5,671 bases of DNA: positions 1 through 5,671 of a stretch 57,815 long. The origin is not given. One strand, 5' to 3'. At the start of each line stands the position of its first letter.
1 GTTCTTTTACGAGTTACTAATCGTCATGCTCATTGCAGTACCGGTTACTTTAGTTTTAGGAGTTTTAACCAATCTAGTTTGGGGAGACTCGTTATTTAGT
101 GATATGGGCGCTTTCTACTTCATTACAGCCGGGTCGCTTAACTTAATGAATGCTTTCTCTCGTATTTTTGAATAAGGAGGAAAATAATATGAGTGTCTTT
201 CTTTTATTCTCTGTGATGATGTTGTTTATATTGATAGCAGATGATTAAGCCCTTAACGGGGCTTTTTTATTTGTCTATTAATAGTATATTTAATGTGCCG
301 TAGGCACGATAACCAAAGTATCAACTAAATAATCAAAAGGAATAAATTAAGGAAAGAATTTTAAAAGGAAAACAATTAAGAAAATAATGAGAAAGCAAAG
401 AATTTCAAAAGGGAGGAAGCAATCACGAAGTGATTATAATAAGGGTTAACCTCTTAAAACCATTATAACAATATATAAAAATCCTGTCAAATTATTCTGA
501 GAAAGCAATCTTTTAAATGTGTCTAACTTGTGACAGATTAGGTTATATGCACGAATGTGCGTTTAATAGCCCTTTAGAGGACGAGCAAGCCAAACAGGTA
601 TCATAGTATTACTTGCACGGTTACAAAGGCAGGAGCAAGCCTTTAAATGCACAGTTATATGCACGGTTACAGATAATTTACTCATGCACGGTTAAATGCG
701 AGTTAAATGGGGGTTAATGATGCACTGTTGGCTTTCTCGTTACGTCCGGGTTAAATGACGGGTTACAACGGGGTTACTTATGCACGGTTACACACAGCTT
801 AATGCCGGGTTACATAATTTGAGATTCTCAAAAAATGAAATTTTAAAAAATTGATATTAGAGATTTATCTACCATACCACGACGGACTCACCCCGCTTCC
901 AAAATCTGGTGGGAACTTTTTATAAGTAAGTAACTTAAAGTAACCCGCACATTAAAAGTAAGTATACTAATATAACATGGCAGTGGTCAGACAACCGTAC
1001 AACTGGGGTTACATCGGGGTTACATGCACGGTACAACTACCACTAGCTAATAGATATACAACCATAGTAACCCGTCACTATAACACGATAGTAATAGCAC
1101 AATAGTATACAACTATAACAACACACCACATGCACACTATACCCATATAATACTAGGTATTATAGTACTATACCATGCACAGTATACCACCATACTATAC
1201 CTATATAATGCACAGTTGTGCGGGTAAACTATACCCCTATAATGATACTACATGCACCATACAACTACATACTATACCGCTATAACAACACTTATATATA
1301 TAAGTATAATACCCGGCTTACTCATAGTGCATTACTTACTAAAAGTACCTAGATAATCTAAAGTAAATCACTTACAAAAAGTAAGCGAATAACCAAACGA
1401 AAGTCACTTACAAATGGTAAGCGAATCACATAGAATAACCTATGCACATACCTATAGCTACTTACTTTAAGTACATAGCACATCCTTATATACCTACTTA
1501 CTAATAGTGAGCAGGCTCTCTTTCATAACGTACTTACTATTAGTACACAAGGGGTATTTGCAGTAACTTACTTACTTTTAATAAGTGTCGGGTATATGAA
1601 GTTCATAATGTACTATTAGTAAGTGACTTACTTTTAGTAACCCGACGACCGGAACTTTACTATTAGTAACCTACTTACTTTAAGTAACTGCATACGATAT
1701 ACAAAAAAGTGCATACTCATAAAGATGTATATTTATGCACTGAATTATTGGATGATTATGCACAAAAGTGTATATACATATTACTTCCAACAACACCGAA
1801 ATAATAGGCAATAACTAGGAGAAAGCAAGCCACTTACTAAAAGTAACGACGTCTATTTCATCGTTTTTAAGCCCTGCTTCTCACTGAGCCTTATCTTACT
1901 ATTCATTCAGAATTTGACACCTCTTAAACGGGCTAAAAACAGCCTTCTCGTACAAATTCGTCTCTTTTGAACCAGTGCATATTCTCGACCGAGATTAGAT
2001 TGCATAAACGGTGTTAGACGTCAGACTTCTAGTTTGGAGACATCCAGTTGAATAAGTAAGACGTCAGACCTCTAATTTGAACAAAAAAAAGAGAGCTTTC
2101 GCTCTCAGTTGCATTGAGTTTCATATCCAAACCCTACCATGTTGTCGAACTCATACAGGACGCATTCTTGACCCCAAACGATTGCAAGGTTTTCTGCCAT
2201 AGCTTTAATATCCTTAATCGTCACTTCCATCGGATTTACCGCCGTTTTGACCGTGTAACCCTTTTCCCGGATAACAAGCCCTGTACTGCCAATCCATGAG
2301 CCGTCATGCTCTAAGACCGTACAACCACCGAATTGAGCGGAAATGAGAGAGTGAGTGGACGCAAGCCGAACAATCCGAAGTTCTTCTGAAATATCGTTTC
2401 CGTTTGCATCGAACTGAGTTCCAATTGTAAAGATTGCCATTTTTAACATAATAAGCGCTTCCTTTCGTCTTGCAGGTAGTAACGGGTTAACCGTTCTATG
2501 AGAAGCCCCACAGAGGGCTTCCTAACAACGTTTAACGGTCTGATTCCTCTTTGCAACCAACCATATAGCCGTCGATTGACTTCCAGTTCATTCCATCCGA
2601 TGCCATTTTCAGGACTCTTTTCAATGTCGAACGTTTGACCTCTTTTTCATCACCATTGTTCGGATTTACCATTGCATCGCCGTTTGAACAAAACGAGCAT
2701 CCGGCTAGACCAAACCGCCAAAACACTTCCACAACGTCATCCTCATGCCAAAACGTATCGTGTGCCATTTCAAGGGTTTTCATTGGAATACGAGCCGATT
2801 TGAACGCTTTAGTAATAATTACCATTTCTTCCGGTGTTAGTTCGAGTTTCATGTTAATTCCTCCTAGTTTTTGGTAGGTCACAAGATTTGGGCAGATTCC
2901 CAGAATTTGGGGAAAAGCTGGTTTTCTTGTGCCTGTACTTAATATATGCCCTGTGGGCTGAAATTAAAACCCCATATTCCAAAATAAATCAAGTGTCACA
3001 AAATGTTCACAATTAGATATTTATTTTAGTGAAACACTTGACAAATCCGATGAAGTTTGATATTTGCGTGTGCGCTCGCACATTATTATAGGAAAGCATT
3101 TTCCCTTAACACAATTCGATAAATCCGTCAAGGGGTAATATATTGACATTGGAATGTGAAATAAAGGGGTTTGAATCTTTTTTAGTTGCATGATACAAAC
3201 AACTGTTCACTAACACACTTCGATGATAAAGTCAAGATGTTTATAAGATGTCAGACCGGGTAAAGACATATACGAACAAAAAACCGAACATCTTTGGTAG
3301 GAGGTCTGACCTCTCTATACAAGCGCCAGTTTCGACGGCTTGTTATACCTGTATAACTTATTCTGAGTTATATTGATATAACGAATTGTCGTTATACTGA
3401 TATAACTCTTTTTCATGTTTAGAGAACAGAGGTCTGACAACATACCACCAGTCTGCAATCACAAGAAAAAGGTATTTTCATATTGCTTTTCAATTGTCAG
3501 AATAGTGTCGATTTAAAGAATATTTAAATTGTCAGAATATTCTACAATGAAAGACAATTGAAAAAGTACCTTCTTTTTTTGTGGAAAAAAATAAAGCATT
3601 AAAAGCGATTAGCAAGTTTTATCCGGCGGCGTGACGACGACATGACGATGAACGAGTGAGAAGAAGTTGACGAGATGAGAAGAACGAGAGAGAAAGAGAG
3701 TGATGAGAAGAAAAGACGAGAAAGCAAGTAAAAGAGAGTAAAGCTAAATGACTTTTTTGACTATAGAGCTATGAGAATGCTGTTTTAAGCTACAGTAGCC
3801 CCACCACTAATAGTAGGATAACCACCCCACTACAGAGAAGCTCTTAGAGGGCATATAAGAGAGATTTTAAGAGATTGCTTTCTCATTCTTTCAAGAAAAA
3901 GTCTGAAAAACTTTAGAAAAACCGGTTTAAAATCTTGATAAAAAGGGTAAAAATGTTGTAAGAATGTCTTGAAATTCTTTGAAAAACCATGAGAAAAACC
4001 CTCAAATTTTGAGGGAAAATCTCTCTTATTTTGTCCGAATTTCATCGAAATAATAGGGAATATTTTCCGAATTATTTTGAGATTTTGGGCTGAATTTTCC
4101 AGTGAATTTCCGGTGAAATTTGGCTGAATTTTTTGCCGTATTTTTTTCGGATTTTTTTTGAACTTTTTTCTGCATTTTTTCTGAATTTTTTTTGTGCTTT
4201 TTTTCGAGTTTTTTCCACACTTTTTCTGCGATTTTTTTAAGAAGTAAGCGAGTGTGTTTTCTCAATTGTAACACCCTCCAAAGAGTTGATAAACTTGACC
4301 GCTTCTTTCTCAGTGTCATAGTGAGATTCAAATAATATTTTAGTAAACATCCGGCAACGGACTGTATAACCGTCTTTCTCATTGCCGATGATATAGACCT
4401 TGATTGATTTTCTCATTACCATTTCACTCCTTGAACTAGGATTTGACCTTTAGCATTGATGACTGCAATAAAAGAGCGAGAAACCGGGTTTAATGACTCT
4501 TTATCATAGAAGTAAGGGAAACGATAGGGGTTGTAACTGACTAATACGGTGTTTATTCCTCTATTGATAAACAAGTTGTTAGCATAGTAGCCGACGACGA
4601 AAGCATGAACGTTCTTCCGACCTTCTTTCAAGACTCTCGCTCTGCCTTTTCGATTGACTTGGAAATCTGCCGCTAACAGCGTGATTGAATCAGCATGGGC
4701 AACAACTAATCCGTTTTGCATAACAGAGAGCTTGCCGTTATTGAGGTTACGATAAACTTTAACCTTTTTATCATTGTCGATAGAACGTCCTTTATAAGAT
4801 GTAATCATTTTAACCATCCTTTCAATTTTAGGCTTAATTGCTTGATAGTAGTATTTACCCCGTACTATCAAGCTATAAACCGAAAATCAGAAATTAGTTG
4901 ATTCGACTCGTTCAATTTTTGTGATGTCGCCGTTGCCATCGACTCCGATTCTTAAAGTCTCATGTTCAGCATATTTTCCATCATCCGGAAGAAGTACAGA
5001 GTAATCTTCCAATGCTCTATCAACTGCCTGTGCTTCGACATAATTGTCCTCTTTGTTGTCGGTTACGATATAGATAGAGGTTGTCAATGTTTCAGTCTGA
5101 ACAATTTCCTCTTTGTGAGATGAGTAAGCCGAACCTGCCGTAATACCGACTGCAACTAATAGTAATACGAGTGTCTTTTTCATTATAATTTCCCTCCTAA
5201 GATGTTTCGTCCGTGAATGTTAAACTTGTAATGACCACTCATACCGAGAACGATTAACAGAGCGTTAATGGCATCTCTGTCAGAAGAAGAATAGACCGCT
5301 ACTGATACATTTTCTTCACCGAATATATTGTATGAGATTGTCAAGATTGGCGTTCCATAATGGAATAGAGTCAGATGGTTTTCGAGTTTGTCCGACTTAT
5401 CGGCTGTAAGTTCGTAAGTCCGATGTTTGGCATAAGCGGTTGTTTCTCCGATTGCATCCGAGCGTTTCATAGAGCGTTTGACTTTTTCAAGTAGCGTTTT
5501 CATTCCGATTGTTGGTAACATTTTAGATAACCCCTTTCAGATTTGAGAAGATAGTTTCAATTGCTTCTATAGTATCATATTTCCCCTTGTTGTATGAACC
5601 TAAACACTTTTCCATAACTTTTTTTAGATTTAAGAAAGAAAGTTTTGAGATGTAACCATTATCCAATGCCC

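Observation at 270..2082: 1.8-kb ORF-free region between convergent terminators, built from fragments of the phage's own promoter-like box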

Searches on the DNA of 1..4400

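Call 59: search_rna_families(source=window, start=1, end=4400, threshold=evalue, max_evalue=5)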
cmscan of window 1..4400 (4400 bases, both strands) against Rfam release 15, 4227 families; matches with E-value up to 5: 3.
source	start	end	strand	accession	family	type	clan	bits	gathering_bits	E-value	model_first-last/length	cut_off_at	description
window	1724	1822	-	RF01797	fstAT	Gene; antitoxin;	-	22.3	72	1.2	1-94/94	no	Fst antitoxin sRNA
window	191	280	+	RF02502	Atu_C8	Gene; sRNA;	-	21.2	50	0.9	1-122/122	no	Rhizobiales sRNA Atu_C8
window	3369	3493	-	RF00113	SIB_RNA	Gene; antitoxin;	-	18.9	56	2.5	1-147/147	no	Short Intergenic Abundant RNA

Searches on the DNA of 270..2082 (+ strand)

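Call 3: search_dna_similar(query=window:270-2082:+, collection=phages, mode=distant, max_rows=40)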
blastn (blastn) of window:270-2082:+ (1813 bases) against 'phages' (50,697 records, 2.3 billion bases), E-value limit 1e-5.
No match.

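Call 80: search_dna_similar(query=window:270-2082:+, collection=plasmids, mode=distant, max_rows=10)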
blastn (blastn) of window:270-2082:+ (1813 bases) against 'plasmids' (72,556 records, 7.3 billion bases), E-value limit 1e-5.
No match.

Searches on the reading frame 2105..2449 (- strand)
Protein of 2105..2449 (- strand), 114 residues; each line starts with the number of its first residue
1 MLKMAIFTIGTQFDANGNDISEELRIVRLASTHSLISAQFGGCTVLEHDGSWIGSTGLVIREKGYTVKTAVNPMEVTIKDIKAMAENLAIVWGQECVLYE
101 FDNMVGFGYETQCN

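Call 9: search_protein_families(library=phrogs, proteins=[window:2105-2449:-])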
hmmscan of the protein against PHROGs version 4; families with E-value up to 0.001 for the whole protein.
window:2105-2449:- (114 aa): 1 family
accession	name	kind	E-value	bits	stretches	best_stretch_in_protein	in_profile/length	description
phrog_3543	-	unknown function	1.8e-05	25.7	1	29-104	24-104/125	-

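Call 15: find_related_loci(query=window:2105-2449:-, collection=viral_contigs, flank=10000)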
Query window:2105-2449:- (114 aa) in viral_contigs; peptide patterns used: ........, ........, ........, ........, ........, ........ (x = any residue, [..] = any of these).
17 stretches matched a pattern, but none encodes a relative of the query by tblastn (E <= 1e-3).

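Call 31: find_homologous_proteins(query=window:2105-2449:-)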
Query window:2105-2449:- (114 aa): 1 proteins with E <= 0.001 among 4 candidates.
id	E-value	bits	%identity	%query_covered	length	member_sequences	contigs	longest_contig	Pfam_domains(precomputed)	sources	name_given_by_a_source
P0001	3.2e-70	251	100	100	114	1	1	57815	-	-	-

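Call 60: search_protein_families(library=pfam, proteins=[window:2105-2449:-], max_evalue=0.01)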
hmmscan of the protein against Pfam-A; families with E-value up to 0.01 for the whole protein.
window:2105-2449:- (114 aa): 1 family
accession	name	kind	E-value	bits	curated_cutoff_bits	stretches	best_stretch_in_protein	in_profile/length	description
PF12098.13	DUF3574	-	0.00069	19.9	25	1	36-99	30-94/103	Protein of unknown function (DUF3574)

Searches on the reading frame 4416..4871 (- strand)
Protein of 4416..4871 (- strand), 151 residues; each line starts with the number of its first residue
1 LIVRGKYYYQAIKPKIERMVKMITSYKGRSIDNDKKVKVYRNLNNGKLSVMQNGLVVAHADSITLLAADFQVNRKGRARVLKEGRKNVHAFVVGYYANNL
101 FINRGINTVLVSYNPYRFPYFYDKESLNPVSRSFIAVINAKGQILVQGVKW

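Call 17: search_protein_families(library=phrogs, proteins=[window:4416-4871:-], max_evalue=0.01)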
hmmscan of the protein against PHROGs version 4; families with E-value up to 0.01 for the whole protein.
window:4416-4871:- (151 aa): 2 families
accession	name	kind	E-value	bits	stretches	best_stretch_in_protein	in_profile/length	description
phrog_586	-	unknown function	1.3e-26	93.9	1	31-143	2-119/122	-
phrog_2774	-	unknown function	2.9e-09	36.9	1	22-133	522-639/1263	-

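Call 21: find_related_loci(query=window:4416-4871:-, collection=viral_contigs, flank=10000)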
Query window:4416-4871:- (151 aa) in viral_contigs; peptide patterns used: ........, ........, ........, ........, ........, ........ (x = any residue, [..] = any of these).
56 stretches matched a pattern; 41 encode a relative of the query (tblastn E <= 1e-3); 41 distinct loci.
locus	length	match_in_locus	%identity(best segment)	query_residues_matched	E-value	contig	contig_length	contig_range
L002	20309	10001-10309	45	22-126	4e-26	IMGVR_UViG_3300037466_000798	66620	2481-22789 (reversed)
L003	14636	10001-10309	45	22-126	4e-26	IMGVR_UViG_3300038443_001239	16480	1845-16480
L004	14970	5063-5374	51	16-121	8e-25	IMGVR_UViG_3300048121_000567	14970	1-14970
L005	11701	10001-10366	37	5-139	1e-19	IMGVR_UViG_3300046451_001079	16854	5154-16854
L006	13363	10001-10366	37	5-139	1e-19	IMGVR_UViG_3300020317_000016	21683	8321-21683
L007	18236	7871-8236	37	5-139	1e-19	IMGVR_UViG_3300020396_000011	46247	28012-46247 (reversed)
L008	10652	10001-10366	36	5-139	2e-19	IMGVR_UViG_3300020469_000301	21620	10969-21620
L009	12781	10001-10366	36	5-139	2e-19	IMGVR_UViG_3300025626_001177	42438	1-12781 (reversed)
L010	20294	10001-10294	42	36-133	2e-18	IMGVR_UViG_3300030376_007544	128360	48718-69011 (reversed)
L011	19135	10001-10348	42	36-140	4e-18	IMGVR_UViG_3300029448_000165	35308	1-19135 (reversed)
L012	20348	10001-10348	42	36-140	4e-18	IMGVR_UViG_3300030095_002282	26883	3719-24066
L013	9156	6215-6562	42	36-140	5e-18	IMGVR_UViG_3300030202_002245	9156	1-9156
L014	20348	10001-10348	42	36-140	5e-18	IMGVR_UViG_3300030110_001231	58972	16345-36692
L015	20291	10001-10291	42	23-116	2e-17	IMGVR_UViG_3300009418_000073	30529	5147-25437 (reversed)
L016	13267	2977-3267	42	23-116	2e-17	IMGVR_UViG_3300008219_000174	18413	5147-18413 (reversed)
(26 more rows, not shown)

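Call 60: search_protein_families(library=pfam, proteins=[window:4416-4871:-], max_evalue=0.01)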
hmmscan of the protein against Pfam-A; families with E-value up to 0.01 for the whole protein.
window:4416-4871:- (151 aa): 2 families
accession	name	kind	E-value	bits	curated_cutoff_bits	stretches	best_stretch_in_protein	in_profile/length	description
PF25735.1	Phage_L5_gp82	-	9.4e-27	93.7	27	1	32-142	3-116/120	Mycobacterium phage L5 gene 82 protein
PF00535.33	Glycos_transf_2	-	0.0028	18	23.3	1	20-107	42-130/168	Glycosyl transferase family 2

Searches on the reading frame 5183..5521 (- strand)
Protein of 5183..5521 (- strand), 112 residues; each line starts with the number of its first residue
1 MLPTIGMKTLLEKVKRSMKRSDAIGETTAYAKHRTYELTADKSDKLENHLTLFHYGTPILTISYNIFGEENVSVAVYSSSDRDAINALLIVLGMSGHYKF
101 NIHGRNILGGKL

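Call 17: search_protein_families(library=phrogs, proteins=[window:5183-5521:-], max_evalue=0.01)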
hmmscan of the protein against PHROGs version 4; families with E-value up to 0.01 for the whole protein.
window:5183-5521:- (112 aa): 1 family
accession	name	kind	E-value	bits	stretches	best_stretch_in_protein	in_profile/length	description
phrog_3276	-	unknown function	2.5e-07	31.7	1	8-100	5-96/107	-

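Call 60: search_protein_families(library=pfam, proteins=[window:5183-5521:-], max_evalue=0.01)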
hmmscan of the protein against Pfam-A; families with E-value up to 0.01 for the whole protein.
window:5183-5521:- (112 aa): 0 families
